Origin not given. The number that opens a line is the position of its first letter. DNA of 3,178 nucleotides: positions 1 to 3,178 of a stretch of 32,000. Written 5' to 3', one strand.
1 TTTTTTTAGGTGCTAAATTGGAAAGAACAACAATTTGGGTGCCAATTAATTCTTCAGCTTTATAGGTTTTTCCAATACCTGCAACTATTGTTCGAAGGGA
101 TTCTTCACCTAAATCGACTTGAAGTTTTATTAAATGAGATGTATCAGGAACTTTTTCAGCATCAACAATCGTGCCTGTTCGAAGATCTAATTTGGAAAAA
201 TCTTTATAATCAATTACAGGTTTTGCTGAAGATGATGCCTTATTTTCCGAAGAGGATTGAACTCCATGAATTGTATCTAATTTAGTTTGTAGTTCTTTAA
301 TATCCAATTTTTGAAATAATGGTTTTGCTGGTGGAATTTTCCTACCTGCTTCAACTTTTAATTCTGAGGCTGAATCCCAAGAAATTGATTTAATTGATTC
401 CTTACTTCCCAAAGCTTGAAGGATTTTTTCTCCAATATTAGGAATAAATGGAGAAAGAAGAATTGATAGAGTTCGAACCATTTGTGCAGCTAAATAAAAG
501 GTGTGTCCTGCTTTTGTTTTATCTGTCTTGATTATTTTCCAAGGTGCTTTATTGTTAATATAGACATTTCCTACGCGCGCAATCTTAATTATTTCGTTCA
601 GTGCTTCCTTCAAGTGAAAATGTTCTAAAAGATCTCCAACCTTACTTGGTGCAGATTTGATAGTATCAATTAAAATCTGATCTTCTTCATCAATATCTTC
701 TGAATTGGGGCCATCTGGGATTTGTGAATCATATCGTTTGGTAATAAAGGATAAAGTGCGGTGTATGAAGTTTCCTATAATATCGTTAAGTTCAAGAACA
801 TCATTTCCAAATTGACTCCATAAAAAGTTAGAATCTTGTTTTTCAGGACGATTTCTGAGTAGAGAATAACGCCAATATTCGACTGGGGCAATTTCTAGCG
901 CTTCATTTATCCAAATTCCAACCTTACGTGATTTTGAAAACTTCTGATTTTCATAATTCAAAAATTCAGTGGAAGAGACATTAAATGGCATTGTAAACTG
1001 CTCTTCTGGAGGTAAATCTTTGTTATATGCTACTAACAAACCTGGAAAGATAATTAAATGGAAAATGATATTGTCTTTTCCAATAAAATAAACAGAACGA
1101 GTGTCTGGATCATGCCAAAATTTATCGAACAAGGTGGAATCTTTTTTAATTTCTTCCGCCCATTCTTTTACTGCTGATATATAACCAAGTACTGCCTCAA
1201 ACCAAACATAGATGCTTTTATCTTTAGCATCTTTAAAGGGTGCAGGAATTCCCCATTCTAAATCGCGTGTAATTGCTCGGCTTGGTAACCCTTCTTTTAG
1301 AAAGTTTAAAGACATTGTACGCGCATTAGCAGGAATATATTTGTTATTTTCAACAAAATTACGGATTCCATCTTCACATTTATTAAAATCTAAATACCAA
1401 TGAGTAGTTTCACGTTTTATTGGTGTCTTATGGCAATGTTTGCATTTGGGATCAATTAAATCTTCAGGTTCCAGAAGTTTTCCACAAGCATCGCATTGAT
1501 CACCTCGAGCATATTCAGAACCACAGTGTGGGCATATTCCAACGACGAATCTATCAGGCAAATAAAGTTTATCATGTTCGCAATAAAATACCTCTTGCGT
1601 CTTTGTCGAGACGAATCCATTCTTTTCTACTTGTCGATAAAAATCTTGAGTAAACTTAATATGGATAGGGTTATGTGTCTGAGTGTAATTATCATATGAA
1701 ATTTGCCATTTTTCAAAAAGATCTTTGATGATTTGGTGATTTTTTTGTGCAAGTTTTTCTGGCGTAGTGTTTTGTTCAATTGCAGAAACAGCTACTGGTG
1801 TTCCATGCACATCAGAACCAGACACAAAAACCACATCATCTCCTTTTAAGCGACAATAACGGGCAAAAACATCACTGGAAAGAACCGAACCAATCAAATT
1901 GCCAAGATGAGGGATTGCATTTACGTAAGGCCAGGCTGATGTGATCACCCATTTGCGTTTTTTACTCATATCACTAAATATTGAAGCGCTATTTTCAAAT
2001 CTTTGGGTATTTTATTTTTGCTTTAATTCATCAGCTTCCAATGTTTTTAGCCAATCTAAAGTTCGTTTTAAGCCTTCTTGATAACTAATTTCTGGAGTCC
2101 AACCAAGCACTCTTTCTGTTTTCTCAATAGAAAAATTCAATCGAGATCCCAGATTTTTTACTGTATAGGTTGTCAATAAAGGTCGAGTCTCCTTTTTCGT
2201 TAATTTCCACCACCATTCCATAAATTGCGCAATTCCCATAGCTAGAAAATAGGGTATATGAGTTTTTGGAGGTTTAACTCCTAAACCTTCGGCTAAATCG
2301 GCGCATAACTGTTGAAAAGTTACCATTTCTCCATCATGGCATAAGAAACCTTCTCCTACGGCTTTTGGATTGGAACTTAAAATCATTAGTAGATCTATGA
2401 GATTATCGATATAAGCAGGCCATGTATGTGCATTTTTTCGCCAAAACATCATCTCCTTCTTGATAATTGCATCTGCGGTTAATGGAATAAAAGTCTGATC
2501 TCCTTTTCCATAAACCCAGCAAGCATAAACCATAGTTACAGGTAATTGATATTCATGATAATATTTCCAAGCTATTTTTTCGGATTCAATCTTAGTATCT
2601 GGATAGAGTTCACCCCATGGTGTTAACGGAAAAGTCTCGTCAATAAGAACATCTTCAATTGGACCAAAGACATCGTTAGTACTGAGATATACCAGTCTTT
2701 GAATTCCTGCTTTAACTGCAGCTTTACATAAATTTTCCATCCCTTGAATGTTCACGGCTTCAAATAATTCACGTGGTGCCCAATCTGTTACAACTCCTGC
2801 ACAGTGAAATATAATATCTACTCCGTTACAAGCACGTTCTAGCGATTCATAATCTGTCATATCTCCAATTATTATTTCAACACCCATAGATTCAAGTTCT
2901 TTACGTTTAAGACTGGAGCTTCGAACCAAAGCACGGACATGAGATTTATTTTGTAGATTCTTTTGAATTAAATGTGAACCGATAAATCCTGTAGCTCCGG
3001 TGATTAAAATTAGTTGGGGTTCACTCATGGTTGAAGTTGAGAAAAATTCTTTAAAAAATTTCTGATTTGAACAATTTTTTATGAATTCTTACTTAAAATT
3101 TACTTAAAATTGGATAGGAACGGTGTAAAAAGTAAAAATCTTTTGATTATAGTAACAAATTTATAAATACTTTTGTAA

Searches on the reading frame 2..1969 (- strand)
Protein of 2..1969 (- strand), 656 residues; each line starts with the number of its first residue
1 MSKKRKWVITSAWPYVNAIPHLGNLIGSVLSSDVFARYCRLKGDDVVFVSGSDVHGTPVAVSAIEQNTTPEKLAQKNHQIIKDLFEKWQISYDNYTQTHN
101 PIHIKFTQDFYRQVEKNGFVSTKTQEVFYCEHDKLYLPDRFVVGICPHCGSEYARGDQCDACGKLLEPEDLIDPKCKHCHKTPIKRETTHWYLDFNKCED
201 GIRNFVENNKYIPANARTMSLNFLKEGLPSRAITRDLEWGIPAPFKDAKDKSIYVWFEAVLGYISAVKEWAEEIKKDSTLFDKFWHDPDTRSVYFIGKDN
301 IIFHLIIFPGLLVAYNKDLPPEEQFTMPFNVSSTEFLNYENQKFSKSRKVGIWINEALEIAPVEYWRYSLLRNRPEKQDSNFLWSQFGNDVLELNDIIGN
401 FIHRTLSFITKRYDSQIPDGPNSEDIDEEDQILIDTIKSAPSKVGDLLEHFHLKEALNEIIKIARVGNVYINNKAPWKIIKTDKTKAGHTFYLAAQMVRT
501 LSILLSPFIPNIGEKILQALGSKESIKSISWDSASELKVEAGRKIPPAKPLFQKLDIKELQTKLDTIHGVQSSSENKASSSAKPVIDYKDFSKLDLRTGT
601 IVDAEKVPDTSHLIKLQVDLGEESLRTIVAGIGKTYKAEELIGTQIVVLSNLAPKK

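Call 83: search_protein_families(library=pfam, proteins=[window:2-1969:-], max_evalue=0.00001)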
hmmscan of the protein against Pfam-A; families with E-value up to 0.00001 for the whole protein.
window:2-1969:- (656 aa): 5 families
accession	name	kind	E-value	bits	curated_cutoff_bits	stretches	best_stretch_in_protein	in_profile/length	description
PF09334.17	tRNA-synt_1g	-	2.2e-145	484.8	20.1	1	8-406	2-391/391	tRNA synthetases class I (M)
PF19303.5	Anticodon_3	-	1e-16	61.6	23.5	1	421-560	2-140/152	Anticodon binding domain of methionyl tRNA ligase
PF01588.26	tRNA_bind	-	2.2e-15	56.9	27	1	596-656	1-61/96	Putative tRNA binding domain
PF00133.28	tRNA-synt_1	-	2.6e-13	49.9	22.7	1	3-257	21-258/414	tRNA synthetases class I (I, L, M and V)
PF08264.19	Anticodon_1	-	5.5e-10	39.7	25.1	1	430-541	1-115/148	Anticodon-binding domain of tRNA ligase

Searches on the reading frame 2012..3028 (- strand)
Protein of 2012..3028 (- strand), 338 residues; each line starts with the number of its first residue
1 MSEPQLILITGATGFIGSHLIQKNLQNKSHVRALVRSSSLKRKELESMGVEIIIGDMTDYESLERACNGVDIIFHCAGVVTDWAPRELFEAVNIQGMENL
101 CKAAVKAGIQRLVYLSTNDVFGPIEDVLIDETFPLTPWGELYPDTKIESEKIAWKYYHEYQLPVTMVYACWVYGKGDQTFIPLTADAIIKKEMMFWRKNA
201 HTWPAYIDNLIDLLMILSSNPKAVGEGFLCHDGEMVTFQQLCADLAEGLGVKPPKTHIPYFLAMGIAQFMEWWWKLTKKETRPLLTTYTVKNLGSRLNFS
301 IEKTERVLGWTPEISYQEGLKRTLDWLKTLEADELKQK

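Call 83: search_protein_families(library=pfam, proteins=[window:2012-3028:-], max_evalue=0.00001)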
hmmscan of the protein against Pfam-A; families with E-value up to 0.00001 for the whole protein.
window:2012-3028:- (338 aa): 8 families
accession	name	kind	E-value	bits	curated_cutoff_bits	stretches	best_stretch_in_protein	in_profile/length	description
PF01370.27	Epimerase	-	1.2e-32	113.7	20.9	1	7-220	1-227/240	NAD dependent epimerase/dehydratase family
PF01073.25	3Beta_HSD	-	1.4e-30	106.8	22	1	8-256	1-275/280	3-beta hydroxysteroid dehydrogenase/isomerase family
PF16363.11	GDP_Man_Dehyd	-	1e-23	84.8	27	1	8-167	1-178/332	GDP-mannose 4,6 dehydratase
PF05368.20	NmrA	-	2e-21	77.3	27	1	5-117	3-107/298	NmrA-like family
PF13460.12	NAD_binding_10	-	1.7e-18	67.6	27.2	1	11-122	1-103/184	NAD(P)H-binding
PF07993.18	NAD_binding_4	-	2e-16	60.4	20.1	1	9-169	1-204/258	Male sterility protein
PF04321.23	RmlD_sub_bind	-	4e-14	52.8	27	1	7-215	3-194/287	RmlD substrate binding domain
PF02719.21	Polysacc_synt_2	-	1.7e-13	50.9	20.2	1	7-124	1-135/293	Polysaccharide biosynthesis protein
